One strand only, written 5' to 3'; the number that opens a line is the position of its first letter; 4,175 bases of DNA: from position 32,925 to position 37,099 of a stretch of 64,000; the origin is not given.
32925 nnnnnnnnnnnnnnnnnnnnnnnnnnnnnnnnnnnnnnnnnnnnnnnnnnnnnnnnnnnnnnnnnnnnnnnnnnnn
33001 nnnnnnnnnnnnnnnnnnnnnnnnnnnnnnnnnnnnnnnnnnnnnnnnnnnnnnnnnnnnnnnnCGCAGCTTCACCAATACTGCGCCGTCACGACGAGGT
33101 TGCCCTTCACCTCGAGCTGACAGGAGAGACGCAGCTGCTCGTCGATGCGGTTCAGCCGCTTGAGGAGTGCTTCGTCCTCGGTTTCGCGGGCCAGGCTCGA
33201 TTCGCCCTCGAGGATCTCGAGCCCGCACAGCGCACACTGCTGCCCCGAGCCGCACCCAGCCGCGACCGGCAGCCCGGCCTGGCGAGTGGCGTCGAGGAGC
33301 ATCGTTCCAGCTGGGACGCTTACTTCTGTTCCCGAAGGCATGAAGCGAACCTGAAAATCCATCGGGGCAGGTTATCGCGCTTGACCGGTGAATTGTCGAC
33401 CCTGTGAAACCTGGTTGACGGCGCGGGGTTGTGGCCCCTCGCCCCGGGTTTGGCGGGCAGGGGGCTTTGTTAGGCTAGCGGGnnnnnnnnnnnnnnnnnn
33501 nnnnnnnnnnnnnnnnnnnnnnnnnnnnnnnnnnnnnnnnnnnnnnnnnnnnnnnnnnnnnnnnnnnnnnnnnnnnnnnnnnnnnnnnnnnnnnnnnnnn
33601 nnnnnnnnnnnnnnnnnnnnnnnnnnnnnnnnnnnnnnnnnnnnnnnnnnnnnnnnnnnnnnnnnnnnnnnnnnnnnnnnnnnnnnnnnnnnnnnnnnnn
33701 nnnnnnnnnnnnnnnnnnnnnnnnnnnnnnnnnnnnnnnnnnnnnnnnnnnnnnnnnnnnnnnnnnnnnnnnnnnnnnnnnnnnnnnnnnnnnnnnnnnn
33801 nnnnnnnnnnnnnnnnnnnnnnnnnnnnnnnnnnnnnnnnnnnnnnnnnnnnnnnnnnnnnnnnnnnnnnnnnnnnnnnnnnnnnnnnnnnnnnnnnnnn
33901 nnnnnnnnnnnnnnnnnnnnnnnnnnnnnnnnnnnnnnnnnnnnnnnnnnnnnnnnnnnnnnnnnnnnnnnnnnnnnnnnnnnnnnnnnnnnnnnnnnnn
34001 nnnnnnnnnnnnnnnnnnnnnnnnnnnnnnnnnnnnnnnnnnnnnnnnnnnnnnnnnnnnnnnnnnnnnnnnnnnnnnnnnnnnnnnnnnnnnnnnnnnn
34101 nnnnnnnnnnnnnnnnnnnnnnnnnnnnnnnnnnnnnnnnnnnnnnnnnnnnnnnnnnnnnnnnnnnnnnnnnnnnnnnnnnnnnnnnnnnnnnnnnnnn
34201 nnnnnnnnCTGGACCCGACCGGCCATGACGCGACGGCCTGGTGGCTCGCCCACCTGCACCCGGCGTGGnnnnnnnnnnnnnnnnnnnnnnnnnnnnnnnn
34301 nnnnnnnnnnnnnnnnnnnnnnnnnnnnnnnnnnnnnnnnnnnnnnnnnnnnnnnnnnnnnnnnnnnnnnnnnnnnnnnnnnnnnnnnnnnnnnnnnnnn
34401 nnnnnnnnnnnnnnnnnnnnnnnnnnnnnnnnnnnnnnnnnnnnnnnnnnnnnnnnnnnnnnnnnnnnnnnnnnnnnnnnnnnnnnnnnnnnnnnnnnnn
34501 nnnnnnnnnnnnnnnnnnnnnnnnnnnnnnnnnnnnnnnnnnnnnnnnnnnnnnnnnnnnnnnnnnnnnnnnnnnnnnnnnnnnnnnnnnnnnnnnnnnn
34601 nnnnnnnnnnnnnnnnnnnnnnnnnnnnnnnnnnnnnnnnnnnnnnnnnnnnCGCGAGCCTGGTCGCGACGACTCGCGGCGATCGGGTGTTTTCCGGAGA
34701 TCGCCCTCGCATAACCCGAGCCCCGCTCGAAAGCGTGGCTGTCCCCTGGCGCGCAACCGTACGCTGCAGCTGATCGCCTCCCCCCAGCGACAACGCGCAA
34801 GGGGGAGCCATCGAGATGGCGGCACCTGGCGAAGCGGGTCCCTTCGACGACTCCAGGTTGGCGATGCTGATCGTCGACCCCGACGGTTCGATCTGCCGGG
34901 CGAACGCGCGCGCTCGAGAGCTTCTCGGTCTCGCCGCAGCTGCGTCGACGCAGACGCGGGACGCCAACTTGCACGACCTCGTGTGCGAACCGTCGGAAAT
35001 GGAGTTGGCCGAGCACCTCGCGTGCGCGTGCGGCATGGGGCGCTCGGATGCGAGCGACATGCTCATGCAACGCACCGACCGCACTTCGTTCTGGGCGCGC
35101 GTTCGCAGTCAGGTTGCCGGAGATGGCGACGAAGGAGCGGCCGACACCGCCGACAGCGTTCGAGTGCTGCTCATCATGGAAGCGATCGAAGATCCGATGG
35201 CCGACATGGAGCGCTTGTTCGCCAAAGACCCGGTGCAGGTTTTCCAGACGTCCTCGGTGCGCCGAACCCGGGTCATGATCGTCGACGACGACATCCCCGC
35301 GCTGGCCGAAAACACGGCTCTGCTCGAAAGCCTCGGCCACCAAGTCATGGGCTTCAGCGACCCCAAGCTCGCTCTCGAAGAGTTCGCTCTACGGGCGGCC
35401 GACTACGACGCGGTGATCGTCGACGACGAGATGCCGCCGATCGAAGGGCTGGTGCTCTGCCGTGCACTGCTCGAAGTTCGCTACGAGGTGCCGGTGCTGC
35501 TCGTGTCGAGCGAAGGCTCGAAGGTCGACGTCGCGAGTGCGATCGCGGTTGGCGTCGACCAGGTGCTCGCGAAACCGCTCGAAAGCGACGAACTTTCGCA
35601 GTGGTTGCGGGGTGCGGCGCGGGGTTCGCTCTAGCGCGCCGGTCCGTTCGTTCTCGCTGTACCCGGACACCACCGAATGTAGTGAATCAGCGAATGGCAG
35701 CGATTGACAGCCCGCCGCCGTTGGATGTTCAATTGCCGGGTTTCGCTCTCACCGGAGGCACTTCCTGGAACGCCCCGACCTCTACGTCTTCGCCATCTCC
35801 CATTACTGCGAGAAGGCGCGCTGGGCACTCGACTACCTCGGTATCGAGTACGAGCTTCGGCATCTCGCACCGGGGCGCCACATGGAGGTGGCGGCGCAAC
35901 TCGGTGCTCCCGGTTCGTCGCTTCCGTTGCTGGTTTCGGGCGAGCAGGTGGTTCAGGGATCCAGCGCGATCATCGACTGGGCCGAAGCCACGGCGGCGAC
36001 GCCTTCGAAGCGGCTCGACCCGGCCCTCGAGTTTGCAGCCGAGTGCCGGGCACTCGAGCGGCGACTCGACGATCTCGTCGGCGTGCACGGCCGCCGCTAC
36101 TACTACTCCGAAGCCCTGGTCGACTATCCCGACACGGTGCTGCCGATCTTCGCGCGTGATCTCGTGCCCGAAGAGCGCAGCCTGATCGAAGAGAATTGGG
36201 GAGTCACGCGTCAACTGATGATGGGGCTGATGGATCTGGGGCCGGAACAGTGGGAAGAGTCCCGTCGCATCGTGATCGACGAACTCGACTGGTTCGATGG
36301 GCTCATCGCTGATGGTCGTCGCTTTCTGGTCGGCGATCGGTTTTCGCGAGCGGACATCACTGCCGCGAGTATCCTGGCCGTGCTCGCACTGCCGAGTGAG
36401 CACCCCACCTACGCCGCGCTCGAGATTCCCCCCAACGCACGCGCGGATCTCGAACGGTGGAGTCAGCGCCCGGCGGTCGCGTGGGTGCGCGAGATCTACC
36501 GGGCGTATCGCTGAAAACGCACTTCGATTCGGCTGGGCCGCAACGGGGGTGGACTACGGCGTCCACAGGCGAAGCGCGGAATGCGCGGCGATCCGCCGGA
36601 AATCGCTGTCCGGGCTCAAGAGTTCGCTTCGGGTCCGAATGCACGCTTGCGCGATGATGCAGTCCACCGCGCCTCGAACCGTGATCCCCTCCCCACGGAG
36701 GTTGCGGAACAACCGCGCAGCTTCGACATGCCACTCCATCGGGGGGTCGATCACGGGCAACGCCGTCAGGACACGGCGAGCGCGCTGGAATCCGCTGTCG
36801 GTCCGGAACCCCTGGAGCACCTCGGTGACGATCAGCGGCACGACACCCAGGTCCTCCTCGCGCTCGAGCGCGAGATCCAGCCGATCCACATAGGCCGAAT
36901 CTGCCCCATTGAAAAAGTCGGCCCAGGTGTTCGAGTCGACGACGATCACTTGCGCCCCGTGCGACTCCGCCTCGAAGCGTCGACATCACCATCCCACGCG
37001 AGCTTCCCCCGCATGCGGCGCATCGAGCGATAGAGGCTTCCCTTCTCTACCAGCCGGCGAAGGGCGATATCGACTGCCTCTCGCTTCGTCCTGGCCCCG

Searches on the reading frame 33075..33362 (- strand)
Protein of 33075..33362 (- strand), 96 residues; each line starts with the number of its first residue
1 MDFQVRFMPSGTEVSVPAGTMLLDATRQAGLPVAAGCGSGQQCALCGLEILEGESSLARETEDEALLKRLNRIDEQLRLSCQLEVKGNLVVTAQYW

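Call 43: search_protein_families(library=pfam, proteins=[window:33075-33362:-], max_evalue=0.001)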
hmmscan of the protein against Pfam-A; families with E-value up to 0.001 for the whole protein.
window:33075-33362:- (96 aa): 2 families
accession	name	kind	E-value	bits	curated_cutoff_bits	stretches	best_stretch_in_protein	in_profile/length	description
PF00111.32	Fer2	-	8.4e-12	45.3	21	1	9-85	5-76/77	2Fe-2S iron-sulfur cluster binding domain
PF13510.11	Fer2_4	-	8.7e-05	22.9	22.8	0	4-94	3-80/82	2Fe-2S iron-sulfur cluster binding domain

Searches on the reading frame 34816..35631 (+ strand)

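Call 43: search_protein_families(library=pfam, proteins=[window:34816-35631:+], max_evalue=0.001)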
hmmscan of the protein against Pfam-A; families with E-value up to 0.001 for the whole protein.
window:34816-35631:+ (272 aa): 5 families
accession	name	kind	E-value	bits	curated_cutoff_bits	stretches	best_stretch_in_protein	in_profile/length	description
PF00072.30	Response_reg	-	1.1e-18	67.8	30.2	1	153-263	1-109/111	Response regulator receiver domain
PF13426.13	PAS_9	-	1.8e-06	28.6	27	1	16-101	3-84/103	PAS domain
PF06490.17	FleQ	-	3.9e-05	24.4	22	1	152-267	1-106/108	Flagellar regulatory protein FleQ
PF13188.13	PAS_8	-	0.00014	22.1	21.8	1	10-55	7-52/65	PAS domain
PF21695.3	GlnR_1st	-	0.00044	20.6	27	1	169-258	18-101/111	Transcription regulator GlnR, N-terminal domain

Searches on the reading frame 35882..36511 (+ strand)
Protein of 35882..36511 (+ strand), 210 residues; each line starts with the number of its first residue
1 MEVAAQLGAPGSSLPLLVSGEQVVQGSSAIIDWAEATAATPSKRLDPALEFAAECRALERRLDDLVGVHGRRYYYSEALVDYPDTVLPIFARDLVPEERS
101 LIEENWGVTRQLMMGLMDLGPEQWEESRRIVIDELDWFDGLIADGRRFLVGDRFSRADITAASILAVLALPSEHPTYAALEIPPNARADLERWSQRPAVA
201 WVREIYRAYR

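Call 43: search_protein_families(library=pfam, proteins=[window:35882-36511:+], max_evalue=0.001)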
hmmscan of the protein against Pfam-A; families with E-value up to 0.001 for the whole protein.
window:35882-36511:+ (210 aa): 2 families
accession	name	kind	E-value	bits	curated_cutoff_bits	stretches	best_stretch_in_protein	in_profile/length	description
PF13410.11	GST_C_2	-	5.9e-06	26.7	24.9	1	122-196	2-69/69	Glutathione S-transferase, C-terminal domain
PF00043.30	GST_C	-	5.8e-05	23.7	20.7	1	125-169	25-68/93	Glutathione S-transferase, C-terminal domain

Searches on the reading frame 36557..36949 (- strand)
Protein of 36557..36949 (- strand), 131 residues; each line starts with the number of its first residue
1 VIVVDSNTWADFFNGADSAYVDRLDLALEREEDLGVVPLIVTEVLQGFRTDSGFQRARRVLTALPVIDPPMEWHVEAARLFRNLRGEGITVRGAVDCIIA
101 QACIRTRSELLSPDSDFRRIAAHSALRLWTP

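Call 44: search_protein_families(library=pfam, proteins=[window:36557-36949:-], max_evalue=0.001)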
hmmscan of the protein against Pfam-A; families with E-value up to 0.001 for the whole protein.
window:36557-36949:- (131 aa): 1 family
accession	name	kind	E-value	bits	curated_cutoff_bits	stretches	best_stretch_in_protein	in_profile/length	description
PF01850.27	PIN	-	8.6e-11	42.9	23.6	1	2-121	1-118/120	PIN domain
